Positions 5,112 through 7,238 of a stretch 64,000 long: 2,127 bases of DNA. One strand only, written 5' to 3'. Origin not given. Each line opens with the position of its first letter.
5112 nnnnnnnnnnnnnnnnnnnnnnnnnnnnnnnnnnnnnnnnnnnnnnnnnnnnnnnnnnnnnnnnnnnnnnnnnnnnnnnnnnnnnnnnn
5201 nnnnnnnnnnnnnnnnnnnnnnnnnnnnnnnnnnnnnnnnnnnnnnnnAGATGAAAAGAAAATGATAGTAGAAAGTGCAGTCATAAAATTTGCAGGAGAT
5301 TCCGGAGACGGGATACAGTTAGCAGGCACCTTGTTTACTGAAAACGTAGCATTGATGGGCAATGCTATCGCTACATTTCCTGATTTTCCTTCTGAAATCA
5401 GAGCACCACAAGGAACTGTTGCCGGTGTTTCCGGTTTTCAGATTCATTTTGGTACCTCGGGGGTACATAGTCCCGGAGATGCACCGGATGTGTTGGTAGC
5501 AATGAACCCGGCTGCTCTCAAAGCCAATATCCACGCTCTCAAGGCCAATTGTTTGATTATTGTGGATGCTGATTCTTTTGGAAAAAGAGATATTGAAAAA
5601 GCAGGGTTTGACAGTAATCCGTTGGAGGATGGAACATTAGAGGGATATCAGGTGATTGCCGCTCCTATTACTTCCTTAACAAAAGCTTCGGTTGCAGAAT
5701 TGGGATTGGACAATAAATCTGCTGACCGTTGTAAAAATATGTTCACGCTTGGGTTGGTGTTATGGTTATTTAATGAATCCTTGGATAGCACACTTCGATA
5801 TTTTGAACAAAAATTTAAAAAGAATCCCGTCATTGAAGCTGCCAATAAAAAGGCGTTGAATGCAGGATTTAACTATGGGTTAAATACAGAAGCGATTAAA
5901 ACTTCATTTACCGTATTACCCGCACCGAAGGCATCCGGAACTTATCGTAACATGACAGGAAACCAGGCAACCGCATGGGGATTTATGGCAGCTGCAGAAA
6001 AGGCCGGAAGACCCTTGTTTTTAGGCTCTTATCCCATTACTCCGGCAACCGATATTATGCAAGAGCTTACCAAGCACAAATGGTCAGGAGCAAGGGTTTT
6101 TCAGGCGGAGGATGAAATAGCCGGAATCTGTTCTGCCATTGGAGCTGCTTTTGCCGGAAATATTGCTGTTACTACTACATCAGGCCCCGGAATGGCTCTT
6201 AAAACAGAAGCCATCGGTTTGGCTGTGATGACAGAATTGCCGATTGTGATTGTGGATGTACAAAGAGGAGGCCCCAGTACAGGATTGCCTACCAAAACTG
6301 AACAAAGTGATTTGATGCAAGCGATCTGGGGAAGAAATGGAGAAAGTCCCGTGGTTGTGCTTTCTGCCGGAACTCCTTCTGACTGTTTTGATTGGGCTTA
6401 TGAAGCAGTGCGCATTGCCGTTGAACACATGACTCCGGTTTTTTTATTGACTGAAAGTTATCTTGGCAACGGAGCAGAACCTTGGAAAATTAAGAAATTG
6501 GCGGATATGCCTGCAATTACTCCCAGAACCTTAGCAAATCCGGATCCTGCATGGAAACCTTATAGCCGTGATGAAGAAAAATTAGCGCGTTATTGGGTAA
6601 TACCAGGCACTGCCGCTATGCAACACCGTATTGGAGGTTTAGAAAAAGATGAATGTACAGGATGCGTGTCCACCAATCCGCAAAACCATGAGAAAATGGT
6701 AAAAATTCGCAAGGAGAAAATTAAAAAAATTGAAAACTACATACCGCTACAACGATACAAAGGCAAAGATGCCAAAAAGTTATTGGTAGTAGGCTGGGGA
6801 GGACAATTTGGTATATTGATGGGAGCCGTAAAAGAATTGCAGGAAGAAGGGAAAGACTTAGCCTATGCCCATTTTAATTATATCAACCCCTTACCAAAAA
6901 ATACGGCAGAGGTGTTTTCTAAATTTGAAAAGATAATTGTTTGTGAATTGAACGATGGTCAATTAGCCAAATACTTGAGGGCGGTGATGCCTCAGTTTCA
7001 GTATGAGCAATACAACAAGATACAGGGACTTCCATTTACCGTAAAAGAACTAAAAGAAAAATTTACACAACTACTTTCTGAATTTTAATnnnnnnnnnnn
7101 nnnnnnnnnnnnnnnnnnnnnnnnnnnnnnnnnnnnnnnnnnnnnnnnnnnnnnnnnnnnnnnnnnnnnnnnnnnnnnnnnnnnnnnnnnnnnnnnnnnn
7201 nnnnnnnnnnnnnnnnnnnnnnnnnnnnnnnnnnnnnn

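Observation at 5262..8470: KorAB plus an Alvin-type ferredoxin with a ~50-aa inter-cluster insertion sit inside the molybdenum enzyme operon as a dedicated low-potential electron donor module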

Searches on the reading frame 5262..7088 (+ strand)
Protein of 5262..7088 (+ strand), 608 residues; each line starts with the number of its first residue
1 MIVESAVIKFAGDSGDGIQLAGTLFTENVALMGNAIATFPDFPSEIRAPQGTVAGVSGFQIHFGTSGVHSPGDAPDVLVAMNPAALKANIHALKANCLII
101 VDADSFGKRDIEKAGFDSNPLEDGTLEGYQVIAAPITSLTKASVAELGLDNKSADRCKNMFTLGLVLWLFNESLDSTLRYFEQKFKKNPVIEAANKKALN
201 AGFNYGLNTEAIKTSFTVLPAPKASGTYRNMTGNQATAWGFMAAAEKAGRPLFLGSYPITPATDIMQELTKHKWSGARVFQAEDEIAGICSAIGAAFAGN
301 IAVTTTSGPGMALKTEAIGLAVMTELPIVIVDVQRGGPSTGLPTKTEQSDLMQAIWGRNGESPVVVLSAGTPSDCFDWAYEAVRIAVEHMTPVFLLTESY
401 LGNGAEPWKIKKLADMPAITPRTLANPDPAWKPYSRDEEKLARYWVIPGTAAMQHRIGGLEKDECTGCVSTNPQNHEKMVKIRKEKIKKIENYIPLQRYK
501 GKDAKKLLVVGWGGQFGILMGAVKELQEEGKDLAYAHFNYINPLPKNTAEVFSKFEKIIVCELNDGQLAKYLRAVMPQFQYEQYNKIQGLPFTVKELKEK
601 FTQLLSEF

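Call 4: search_protein_families(library=ncbifam, proteins=[window:5262-7088:+], max_evalue=0.00001)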
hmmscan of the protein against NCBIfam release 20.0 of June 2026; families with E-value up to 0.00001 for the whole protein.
window:5262-7088:+ (608 aa): 11 families
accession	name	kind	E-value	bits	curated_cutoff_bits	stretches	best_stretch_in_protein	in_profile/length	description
TIGR03710.1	OAFO_sf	subfamily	3.4e-194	646.6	482.75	1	6-600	2-560/561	2-oxoacid:acceptor oxidoreductase subunit alpha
NF006412.0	PRK08659.1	equivalog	3.3e-78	263.5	411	1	230-603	7-375/378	2-oxoacid:acceptor oxidoreductase subunit alpha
NF041170.1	Oxoac_fdxalpha_Archa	equivalog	1.1e-73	248.6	800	1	130-606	141-624/636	2-oxoacid:ferredoxin oxidoreductase subunit alpha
NF007206.0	PRK09627.1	equivalog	2.4e-62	211.1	579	1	244-602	15-373/375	2-oxoglutarate synthase subunit alpha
NF005507.0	PRK07119.1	subfamily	7.9e-44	149.9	399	1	231-605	7-349/352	3-methyl-2-oxobutanoate dehydrogenase subunit VorB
NF040682.1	PorA_Arch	equivalog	3.5e-14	52.5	550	1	231-350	6-122/387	pyruvate synthase subunit PorA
NF006232.0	PRK08366.1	equivalog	2.3e-13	49.6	646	1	233-336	12-113/394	2-ketoisovalerate ferredoxin oxidoreductase subunit alpha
NF007201.0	PRK09622.1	equivalog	3.6e-11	42.6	590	1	253-390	30-164/405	2-oxoacid:ferredoxin oxidoreductase subunit alpha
NF006233.0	PRK08367.1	equivalog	9.5e-10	37.9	625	1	231-331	7-105/394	pyruvate ferredoxin oxidoreductase subunit alpha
NF045764.1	PhenlGlyoxDHPadG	equivalog_domain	1e-08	34.1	700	1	232-406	6-175/398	NADH-dependent phenylglyoxylate dehydrogenase subunit alpha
TIGR03336.1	IOR_alpha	equivalog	8.8e-06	24.3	650.9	0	230-318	4-88/595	indolepyruvate ferredoxin oxidoreductase subunit alpha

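Call 10: search_protein_families(library=pfam, proteins=[window:5262-7088:+], max_evalue=0.001)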
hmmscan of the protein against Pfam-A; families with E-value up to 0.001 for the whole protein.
window:5262-7088:+ (608 aa): 3 families
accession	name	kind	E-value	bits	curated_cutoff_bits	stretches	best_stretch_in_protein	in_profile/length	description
PF01855.24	POR_N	-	3.4e-53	181.2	27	1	247-464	4-220/231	Pyruvate flavodoxin/ferredoxin oxidoreductase, thiamine diP-bdg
PF01558.24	POR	-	1.1e-24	88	27.4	1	15-203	2-172/173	Pyruvate ferredoxin/flavodoxin oxidoreductase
PF17147.9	PFOR_II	-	0.00047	20.9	27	1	507-593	3-98/102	Pyruvate:ferredoxin oxidoreductase core domain II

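Call 34: search_solved_structures(query=window:5262-7085:+, max_evalue=1e-10, show_alignments=0)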
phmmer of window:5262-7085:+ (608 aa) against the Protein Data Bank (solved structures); distinct sequences matched with E-value up to 1e-10: 5.
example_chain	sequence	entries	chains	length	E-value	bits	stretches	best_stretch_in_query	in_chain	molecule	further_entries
6n2n_A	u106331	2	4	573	4.1e-68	233.4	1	5-597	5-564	Pyruvate flavodoxin/ferredoxin oxidoreductase domain protein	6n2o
1yd7_A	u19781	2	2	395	1.1e-49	172.6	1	245-589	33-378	2-keto acid:ferredoxin oxidoreductase subunit alpha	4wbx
5b48_A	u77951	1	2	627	8.7e-40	139.9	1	206-604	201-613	2-oxoacid--ferredoxin oxidoreductase alpha subunit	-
5b46_A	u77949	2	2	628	4e-39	137.7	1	120-605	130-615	2-oxoacid--ferredoxin oxidoreductase alpha subunit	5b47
8ys5_A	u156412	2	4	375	1.2e-37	132.8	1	252-597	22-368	2-oxoglutarate synthase subunit alpha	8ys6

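Call 36: find_homologous_proteins(query=window:5262-7085:+, max_evalue=1e-20)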
Query window:5262-7085:+ (608 aa): 8000 proteins with E <= 1e-20 among 8000 candidates; the best 120 are listed.
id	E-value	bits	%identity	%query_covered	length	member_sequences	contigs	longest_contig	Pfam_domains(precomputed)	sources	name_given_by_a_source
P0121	0.0e+0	1390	100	100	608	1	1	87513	PF01558.26,PF01855.25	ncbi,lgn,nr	ncbi:MAG: 2-oxoacid:acceptor oxidoreductase subunit alpha [Bacteroidetes bacterium]|nr:2-oxoacid:acc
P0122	0.0e+0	1230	88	100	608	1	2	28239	PF01558.26,PF01855.25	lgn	-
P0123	0.0e+0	1228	88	100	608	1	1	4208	PF01558.26,PF01855.25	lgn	-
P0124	0.0e+0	1196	84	100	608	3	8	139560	PF01558.26,PF01855.25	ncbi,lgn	-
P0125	0.0e+0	1180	83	100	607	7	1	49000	PF01558.26,PF01855.25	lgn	-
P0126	0.0e+0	1150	81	100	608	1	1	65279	PF01558.26,PF01855.25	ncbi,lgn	-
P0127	0.0e+0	1149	80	100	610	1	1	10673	PF01558.26,PF01855.25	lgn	-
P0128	0.0e+0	1131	79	100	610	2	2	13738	PF01558.26,PF01855.25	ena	-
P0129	0.0e+0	1131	80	100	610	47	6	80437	PF01558.26,PF01855.25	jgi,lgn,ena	-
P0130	0.0e+0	1112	77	100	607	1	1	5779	PF01558.26,PF01855.25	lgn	-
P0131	0.0e+0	1108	77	100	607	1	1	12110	PF01558.26,PF01855.25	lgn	-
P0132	0.0e+0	1094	76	100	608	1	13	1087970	PF01558.26,PF01855.25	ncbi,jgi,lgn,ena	ncbi:MAG: 2-oxoacid:acceptor oxidoreductase subunit alpha [Saprospiraceae bacterium]|jgi:2-oxoglutar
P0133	0.0e+0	1084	76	99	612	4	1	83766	PF01558.26,PF01855.25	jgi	jgi:2-oxoglutarate ferredoxin oxidoreductase subunit alpha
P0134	0.0e+0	1082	75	100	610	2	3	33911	PF01558.26,PF01855.25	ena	-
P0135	0.0e+0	1081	76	100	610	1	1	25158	PF01558.26,PF01855.25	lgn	-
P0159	0.0e+0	1019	72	100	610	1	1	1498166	PF01558.26,PF01855.25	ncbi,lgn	-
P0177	4.2e-288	975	69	100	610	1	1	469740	PF01558.26,PF01855.25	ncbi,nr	ncbi:MAG: 2-oxoacid:acceptor oxidoreductase subunit alpha [Crocinitomicaceae bacterium]|nr:2-oxoacid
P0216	9.0e-261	885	63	99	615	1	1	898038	PF01558.26,PF01855.25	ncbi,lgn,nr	ncbi:MAG: 2-oxoacid:acceptor oxidoreductase subunit alpha [Sphingobacteriaceae bacterium]|nr:2-oxoac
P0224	1.1e-258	878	64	99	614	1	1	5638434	PF01558.26,PF01855.25,PF17147.10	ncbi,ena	-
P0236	2.7e-255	867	62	100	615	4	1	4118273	PF01558.26,PF01855.25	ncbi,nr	ncbi:2-oxoacid:acceptor oxidoreductase subunit alpha [bacterium SCSIO 12643]|nr:2-oxoacid:acceptor o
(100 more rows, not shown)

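Call 39: find_encoding_contigs(protein=P0132, flank=10000, max_places=1)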
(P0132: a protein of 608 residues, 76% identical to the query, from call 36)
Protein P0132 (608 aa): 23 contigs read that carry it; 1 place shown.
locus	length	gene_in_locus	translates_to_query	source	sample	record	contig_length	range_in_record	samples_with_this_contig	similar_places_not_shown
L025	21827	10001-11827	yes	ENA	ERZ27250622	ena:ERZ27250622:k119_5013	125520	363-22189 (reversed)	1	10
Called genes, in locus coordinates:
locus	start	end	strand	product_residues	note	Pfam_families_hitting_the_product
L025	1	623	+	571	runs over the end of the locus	PF00501:AMP-binding, PF23562:AMP-binding_C_3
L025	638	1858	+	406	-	PF06050:HGD-D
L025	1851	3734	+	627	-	PF02558:ApbA, PF03807:F420_oxidored (weak), PF08546:ApbA_C, PF01869:BcrAD_BadFG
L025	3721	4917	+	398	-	PF00108:Thiolase_N, PF02803:Thiolase_C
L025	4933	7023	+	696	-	PF16113:ECH_2 (faint)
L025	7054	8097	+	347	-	PF08240:ADH_N, PF00107:ADH_zinc_N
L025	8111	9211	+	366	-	PF00378:ECH_1, PF16113:ECH_2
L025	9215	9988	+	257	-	PF00378:ECH_1, PF16113:ECH_2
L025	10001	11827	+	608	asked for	PF01558:POR, PF01855:POR_N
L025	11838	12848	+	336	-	PF02775:TPP_enzyme_C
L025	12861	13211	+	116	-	PF00037:Fer4 (weak), PF12838:Fer4_7 (weak), PF13187:Fer4_9 (weak)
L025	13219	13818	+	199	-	PF12804:NTP_transf_3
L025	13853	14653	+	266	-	PF02625:XdhC_CoxI, PF13478:XdhC_C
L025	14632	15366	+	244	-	PF00106:adh_short, PF08659:KR, PF13561:adh_short_C2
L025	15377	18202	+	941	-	PF01799:Fer2_2, PF01315:Ald_Xan_dh_C, PF02738:MoCoBD_1, PF20256:MoCoBD_2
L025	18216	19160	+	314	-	PF00941:FAD_binding_5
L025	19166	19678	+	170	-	PF01814:Hemerythrin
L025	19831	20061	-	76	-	-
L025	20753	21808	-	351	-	PF13276:HTH_21, PF00665:rve, PF13683:rve_3, PF13333:rve_2 (weak)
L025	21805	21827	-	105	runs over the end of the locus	PF01527:HTH_Tnp_1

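Call 40: find_encoding_contigs(protein=P0216, flank=8000, max_places=1)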
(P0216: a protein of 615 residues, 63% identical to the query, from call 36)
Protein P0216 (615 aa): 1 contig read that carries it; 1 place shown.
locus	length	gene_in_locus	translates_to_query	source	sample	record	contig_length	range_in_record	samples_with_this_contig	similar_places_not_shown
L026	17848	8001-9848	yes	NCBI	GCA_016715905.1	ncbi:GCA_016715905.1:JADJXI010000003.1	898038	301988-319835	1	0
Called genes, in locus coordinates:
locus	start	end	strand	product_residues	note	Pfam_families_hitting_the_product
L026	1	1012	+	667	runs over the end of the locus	PF02737:3HCDH_N, PF03446:NAD_binding_2 (weak), PF00725:3HCDH, PF00378:ECH_1, PF16113:ECH_2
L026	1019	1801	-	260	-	PF00561:Abhydrolase_1, PF12146:Hydrolase_4 (weak), PF12697:Abhydrolase_6, PF08840:BAAT_C (weak), PF03959:FSH1 (weak)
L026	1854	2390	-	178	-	PF01814:Hemerythrin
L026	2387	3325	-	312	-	PF00941:FAD_binding_5, PF01565:FAD_binding_4 (faint)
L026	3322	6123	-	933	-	PF00111:Fer2 (weak), PF01799:Fer2_2, PF01315:Ald_Xan_dh_C, PF02738:MoCoBD_1, PF20256:MoCoBD_2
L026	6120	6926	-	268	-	PF02625:XdhC_CoxI, PF13478:XdhC_C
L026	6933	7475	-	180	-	PF12804:NTP_transf_3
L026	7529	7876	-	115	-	PF00037:Fer4, PF12797:Fer4_2 (faint), PF13187:Fer4_9 (faint), PF13237:Fer4_10 (weak), PF12838:Fer4_7, PF13183:Fer4_8 (weak)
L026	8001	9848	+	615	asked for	PF01558:POR, PF01855:POR_N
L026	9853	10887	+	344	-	PF02775:TPP_enzyme_C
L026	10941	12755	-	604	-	-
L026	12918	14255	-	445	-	PF00115:COX1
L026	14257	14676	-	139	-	PF13442:Cytochrome_CBB3, PF00034:Cytochrom_C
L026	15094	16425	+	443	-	PF04055:Radical_SAM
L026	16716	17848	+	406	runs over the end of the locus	PF17293:Arm-DNA-bind_5, PF13102:Phage_int_SAM_5, PF00589:Phage_integrase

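Call 42: find_encoding_contigs(protein=P0236, flank=8000, max_places=1)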
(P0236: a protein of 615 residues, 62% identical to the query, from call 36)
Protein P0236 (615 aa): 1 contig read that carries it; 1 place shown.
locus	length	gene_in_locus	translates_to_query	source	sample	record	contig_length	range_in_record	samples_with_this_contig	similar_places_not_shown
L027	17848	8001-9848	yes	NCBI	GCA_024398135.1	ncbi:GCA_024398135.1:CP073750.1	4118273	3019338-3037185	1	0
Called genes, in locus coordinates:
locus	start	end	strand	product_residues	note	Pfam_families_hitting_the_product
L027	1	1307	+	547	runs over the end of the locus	PF00801:PKD (weak), PF22352:K319L-like_PKD (faint), PF00801:PKD (weak), PF18911:PKD_4, PF13585:CHU_C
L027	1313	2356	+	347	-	PF11751:PorP_SprF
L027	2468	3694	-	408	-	PF00278:Orn_DAP_Arg_deC, PF02784:Orn_Arg_deC_N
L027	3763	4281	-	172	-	PF28559:TPR_SusR (faint)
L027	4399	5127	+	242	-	PF13715:CarbopepD_reg_2 (weak)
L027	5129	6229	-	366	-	PF01553:Acyltransferase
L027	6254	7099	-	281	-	PF01758:SBF, PF13593:SBF_like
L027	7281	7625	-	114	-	PF00037:Fer4 (weak), PF12797:Fer4_2 (faint), PF12837:Fer4_6 (faint), PF13183:Fer4_8 (weak), PF13237:Fer4_10 (weak), PF12838:Fer4_7 (weak), PF13187:Fer4_9 (weak), PF13534:Fer4_17 (weak), +3 more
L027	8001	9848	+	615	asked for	PF01558:POR, PF01855:POR_N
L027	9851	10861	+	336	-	PF02775:TPP_enzyme_C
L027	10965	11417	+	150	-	-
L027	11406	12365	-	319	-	PF03601:Cons_hypoth698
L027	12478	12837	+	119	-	PF04020:Phage_holin_4_2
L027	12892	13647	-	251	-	PF13620:CarboxypepD_reg, PF13715:CarbopepD_reg_2, PF18962:Por_Secre_tail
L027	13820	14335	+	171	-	PF19652:DUF6155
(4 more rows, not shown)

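Call 43: find_encoding_contigs(protein=P0224, flank=8000, max_places=1)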
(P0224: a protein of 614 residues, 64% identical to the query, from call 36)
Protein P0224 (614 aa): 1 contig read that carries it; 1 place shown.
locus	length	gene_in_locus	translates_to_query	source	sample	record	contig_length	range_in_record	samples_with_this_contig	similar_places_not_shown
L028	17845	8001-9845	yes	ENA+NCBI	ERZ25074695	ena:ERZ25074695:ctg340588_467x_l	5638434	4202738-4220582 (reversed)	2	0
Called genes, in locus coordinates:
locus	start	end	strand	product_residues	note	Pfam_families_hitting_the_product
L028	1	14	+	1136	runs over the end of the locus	PF01839:FG-GAP (faint), PF13517:FG-GAP_3, PF07593:UnbV_ASPIC, PF13517:FG-GAP_3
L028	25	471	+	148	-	PF04224:DUF417 (faint)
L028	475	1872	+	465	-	PF01569:PAP2 (weak), PF22778:VCPO_2nd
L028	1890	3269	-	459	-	PF04264:YceI (weak)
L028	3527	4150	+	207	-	PF09335:VTT_dom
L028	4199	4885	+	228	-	PF09365:DUF2461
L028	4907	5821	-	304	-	PF01967:MoaC, PF00994:MoCF_biosynth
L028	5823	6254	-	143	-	PF02391:MoaE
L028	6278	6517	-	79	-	PF02597:ThiS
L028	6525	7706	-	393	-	PF03453:MoeA_N, PF00994:MoCF_biosynth, PF03454:MoeA_C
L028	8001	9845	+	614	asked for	PF01558:POR, PF01855:POR_N, PF17147:PFOR_II (weak)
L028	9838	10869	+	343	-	PF02775:TPP_enzyme_C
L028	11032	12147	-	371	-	PF00072:Response_reg, PF00512:HisKA, PF02518:HATPase_c, PF13589:HATPase_c_3 (weak)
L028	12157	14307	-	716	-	PF07696:7TMR-DISMED2, PF07695:7TMR-DISM_7TM, PF00512:HisKA (faint), PF02518:HATPase_c, PF14501:HATPase_c_5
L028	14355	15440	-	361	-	PF00899:ThiF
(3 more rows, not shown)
